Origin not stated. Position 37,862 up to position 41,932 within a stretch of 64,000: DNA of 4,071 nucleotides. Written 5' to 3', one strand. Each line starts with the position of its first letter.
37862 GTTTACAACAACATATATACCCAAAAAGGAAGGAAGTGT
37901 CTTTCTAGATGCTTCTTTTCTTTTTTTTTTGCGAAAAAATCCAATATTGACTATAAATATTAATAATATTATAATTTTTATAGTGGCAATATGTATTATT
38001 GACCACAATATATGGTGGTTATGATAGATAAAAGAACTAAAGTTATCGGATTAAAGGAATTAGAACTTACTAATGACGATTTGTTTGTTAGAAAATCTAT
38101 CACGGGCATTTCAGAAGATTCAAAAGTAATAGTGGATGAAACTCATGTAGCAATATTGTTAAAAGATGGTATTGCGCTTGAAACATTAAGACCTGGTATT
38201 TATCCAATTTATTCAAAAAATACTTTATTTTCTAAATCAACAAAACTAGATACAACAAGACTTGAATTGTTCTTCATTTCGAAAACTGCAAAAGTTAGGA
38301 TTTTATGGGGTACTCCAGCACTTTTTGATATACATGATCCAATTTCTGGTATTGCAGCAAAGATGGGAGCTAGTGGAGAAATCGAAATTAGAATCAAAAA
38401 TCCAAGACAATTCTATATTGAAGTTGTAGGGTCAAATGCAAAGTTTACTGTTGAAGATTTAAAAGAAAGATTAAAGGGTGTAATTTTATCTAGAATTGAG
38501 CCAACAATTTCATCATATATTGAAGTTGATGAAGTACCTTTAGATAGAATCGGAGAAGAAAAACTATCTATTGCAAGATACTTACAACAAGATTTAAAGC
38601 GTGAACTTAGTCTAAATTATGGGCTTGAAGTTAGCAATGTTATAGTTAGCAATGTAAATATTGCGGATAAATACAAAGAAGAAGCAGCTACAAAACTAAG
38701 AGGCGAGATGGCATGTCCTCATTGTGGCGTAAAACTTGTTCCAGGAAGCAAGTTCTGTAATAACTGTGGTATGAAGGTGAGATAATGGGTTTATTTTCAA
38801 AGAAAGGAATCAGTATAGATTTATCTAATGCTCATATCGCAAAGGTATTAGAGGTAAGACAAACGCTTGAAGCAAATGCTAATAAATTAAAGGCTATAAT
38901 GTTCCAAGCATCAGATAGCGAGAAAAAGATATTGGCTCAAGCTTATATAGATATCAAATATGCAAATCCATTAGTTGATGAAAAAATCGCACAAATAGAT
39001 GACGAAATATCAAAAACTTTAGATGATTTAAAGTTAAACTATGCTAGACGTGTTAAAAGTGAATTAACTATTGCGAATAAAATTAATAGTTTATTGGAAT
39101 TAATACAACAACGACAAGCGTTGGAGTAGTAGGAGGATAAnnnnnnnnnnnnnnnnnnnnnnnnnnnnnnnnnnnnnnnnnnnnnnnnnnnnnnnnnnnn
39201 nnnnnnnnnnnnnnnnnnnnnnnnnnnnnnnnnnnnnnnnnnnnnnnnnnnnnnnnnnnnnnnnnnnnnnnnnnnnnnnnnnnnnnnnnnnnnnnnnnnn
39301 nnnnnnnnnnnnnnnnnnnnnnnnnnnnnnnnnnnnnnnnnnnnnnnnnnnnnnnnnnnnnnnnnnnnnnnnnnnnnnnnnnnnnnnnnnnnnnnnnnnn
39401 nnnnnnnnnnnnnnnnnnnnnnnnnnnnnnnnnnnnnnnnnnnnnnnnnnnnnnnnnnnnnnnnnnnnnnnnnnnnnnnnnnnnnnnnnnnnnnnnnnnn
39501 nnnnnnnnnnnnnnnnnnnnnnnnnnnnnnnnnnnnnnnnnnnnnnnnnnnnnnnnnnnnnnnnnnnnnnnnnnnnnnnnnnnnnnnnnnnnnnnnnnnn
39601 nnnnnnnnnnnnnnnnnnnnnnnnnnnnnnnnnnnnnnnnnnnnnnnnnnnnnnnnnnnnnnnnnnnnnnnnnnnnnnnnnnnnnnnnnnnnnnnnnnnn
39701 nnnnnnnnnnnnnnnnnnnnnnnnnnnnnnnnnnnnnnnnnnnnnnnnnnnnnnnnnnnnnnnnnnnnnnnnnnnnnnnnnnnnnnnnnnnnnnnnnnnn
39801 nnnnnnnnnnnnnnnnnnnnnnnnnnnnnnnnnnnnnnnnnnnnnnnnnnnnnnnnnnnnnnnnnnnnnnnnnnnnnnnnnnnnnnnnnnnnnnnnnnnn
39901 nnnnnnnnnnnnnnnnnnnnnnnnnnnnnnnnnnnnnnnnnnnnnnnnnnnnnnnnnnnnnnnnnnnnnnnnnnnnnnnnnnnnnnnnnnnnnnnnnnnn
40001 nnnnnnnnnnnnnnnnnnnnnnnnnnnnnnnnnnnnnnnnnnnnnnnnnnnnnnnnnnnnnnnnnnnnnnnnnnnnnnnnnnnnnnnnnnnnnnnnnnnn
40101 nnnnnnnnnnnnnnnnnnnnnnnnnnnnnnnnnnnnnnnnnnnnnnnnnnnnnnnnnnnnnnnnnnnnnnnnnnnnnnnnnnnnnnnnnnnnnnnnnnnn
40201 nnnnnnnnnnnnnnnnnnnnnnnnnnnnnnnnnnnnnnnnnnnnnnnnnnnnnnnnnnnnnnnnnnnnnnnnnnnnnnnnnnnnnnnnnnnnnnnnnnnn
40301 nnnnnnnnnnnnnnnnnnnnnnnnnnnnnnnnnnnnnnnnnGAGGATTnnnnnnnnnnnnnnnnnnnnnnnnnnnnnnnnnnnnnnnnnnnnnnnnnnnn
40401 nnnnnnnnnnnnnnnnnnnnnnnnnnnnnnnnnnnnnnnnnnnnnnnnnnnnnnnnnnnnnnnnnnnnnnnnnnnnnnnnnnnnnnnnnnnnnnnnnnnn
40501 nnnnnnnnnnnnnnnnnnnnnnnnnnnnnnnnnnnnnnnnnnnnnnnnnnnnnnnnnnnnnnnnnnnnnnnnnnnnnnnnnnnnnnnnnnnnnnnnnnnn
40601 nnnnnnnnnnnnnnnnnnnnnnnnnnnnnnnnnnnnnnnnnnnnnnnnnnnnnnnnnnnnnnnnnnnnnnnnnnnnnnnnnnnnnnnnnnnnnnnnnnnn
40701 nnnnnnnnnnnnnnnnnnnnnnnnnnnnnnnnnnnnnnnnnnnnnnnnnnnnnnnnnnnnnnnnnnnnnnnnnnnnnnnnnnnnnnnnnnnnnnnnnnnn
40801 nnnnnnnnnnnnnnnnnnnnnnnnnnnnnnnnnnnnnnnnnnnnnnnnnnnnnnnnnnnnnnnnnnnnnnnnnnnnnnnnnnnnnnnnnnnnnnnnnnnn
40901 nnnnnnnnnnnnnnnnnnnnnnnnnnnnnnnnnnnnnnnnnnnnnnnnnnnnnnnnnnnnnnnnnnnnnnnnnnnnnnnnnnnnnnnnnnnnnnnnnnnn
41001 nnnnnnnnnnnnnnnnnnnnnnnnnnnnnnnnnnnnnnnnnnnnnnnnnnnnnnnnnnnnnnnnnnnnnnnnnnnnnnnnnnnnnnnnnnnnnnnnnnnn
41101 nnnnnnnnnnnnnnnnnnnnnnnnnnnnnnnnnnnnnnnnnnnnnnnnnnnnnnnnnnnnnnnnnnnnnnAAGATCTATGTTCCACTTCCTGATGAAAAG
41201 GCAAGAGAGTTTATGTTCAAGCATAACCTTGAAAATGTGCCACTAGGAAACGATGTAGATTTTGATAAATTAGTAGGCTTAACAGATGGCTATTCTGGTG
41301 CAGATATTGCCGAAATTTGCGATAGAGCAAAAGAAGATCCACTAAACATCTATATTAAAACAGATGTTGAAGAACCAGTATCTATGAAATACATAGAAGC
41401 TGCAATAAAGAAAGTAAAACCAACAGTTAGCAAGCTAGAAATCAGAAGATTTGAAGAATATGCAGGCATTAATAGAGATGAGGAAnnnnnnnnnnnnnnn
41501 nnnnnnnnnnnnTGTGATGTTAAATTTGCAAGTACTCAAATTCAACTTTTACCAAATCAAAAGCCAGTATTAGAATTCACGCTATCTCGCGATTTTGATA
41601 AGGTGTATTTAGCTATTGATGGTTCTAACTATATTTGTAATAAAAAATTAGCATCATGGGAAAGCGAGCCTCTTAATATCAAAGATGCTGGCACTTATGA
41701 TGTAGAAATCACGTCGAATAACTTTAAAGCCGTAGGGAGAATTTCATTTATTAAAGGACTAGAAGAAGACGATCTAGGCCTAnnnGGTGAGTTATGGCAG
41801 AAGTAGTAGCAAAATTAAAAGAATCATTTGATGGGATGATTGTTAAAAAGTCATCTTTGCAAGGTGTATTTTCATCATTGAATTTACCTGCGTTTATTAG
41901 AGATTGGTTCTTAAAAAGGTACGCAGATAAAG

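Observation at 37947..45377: Seven-gene operon joining an ESCRT-III/Vps4-like membrane-remodelling set to a Lon-less BrxL-type ATPase and a TIR protein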

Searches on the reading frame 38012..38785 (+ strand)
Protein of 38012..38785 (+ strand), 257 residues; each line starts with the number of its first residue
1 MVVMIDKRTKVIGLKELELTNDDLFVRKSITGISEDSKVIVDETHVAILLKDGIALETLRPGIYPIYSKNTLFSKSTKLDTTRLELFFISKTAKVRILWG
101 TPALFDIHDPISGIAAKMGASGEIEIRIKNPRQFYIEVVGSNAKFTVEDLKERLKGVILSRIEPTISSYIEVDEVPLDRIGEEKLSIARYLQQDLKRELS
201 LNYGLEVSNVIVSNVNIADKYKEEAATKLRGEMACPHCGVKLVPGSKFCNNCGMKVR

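Call 3: search_protein_families(library=pfam, proteins=[window:38012-38785:+], max_evalue=0.1)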
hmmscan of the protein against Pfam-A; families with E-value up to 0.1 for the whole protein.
window:38012-38785:+ (257 aa): 8 families
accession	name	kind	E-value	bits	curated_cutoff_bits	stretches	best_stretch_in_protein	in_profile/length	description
PF13421.11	Band_7_1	-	4.1e-19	69.5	24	1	33-224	11-202/211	SPFH domain-Band 7 family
PF13240.11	Zn_Ribbon_1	-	5.5e-07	29.6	25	1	235-255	2-22/23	zinc-ribbon domain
PF01145.31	Band_7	-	5.8e-07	30.2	23.6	1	40-229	2-159/176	SPFH domain / Band 7 family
PF13248.11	Zn_ribbon_3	-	0.00014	21.6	27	1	233-255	3-25/26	zinc-ribbon domain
PF12773.13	DZR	-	0.00016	22.2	27.3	1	235-256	1-22/45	Double zinc ribbon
PF24460.1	DUF7575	-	0.0039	17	28.5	1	231-253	2-24/28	Domain of unknown function (DUF7575)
PF17032.10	Zn_ribbon_15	-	0.012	16.8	28.9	1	230-253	50-73/73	zinc-ribbon family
PF11491.13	DUF3213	-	0.012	16.2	27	0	14-48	15-49/85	Protein of unknown function (DUF3213)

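Call 4: search_protein_families(library=padloc, proteins=[window:38012-38785:+], max_evalue=0.1)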
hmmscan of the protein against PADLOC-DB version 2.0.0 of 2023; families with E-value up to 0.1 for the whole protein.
window:38012-38785:+ (257 aa): 1 family
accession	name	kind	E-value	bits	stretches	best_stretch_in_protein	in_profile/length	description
PDLC03672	HEase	-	0.014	13.1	1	194-255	79-138/199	homing endonuclease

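Call 5: search_protein_families(library=ncbifam, proteins=[window:38012-38785:+], max_evalue=0.1)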
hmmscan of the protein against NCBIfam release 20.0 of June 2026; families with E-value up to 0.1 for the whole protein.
window:38012-38785:+ (257 aa): 3 families
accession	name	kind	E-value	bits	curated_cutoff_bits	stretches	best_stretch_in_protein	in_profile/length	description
NF049953.1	ribbon_DG_selen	exception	0.0016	18.4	130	1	223-256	138-171/172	zinc ribbon-containing (seleno)protein DG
NF000936.0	PRK00092.4-1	equivalog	0.0086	16.3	205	1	103-167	56-118/142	ribosome maturation factor RimP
NF045510.1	4Cys_prefix_kin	domain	0.011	16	24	0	245-255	15-25/26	4-Cys prefix domain-containing protein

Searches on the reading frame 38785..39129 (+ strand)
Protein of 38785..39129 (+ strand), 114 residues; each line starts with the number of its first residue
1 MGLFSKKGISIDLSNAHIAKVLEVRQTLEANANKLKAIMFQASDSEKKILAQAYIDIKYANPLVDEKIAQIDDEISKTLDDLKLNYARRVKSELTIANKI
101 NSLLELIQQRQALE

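Call 3: search_protein_families(library=pfam, proteins=[window:38785-39129:+], max_evalue=0.1)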
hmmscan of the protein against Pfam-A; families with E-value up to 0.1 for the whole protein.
window:38785-39129:+ (114 aa): 1 family
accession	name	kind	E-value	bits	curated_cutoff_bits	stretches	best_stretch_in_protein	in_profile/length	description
PF09500.16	YiiD_C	-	0.031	14.6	27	0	55-101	81-127/144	Putative thioesterase (yiiD_Cterm)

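Call 4: search_protein_families(library=padloc, proteins=[window:38785-39129:+], max_evalue=0.1)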
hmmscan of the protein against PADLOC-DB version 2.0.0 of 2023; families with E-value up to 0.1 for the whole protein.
window:38785-39129:+ (114 aa): 0 families

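Call 5: search_protein_families(library=ncbifam, proteins=[window:38785-39129:+], max_evalue=0.1)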
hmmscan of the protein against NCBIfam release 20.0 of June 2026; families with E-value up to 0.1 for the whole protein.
window:38785-39129:+ (114 aa): 0 families

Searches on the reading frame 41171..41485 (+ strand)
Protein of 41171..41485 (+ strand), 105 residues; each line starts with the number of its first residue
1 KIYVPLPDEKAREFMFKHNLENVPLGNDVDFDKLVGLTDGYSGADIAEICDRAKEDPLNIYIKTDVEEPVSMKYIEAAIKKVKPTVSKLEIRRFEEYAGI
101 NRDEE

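Call 99: search_solved_structures(query=window:41171-41485:+, max_evalue=0.01)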
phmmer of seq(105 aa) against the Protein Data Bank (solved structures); distinct sequences matched with E-value up to 0.01: 167 (the best 60 are shown).
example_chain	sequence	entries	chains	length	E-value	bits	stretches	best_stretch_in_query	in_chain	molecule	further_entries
5c18_A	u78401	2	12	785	2.3e-23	85.9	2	2-98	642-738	Transitional endoplasmic reticulum ATPase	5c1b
7wub_D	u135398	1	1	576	2.2e-20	76.4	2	2-66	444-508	Transitional endoplasmic reticulum ATPase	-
7wub_C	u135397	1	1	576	2.2e-20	76.3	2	2-66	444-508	Transitional endoplasmic reticulum ATPase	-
6mck_A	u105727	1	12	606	2.7e-20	76.1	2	2-66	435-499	Transitional endoplasmic reticulum ATPase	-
7rlj_A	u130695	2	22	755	6e-20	74.9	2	2-68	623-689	Transitional endoplasmic reticulum ATPase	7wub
8yka_A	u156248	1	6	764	6.3e-20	74.9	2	2-67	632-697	Transitional endoplasmic reticulum ATPase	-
7y4w_A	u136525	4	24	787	7.1e-20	74.7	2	2-67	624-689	Transitional endoplasmic reticulum ATPase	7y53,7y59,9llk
8rs9_A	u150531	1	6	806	7.5e-20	74.6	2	2-67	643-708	Transitional endoplasmic reticulum ATPase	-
8pqx_A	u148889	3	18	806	7.5e-20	74.6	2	2-67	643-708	Transitional endoplasmic reticulum ATPase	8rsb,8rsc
7k57_A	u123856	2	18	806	7.7e-20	74.6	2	2-67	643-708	Transitional endoplasmic reticulum ATPase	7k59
8r0e_A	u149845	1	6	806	7.7e-20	74.6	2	2-67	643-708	Transitional endoplasmic reticulum ATPase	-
7bp9_A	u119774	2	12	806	7.7e-20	74.6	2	2-67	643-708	Transitional endoplasmic reticulum ATPase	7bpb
10qq_A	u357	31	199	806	7.7e-20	74.6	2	2-67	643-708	Transitional endoplasmic reticulum ATPase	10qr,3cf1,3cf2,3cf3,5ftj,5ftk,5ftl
7bp8_A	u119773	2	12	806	7.7e-20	74.6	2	2-67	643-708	Transitional endoplasmic reticulum ATPase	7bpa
7l5w_A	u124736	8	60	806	7.7e-20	74.6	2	2-67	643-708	Transitional endoplasmic reticulum ATPase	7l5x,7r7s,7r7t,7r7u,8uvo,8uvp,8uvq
4lcb_A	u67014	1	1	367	9.6e-09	39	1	1-96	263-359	Cell division protein CdvC, Vps4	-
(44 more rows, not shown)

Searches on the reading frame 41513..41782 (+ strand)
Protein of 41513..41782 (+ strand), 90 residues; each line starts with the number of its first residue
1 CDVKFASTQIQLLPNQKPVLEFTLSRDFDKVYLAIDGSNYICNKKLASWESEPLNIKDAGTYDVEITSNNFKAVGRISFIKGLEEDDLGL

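Call 108: search_solved_structures(query=A7, max_evalue=10, show_alignments=0)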
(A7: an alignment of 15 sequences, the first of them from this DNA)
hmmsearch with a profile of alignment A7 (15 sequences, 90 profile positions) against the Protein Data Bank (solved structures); distinct sequences matched with E-value up to 10: 4.
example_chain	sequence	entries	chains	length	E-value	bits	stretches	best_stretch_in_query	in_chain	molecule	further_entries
8dfh_H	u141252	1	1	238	0.63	13.5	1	29-70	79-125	42C3 Fab Heavy Chain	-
1co4_A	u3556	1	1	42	0.73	13.3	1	33-53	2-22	PROTEIN (ACTIVATOR OF METALLOTHIONEIN 1)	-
6m9y_B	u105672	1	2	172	0.93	12.9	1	24-70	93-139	Fluorescent protein lanFP6A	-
6m9z_A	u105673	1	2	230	1.5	12.2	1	25-70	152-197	Fluorescent protein lanFP6G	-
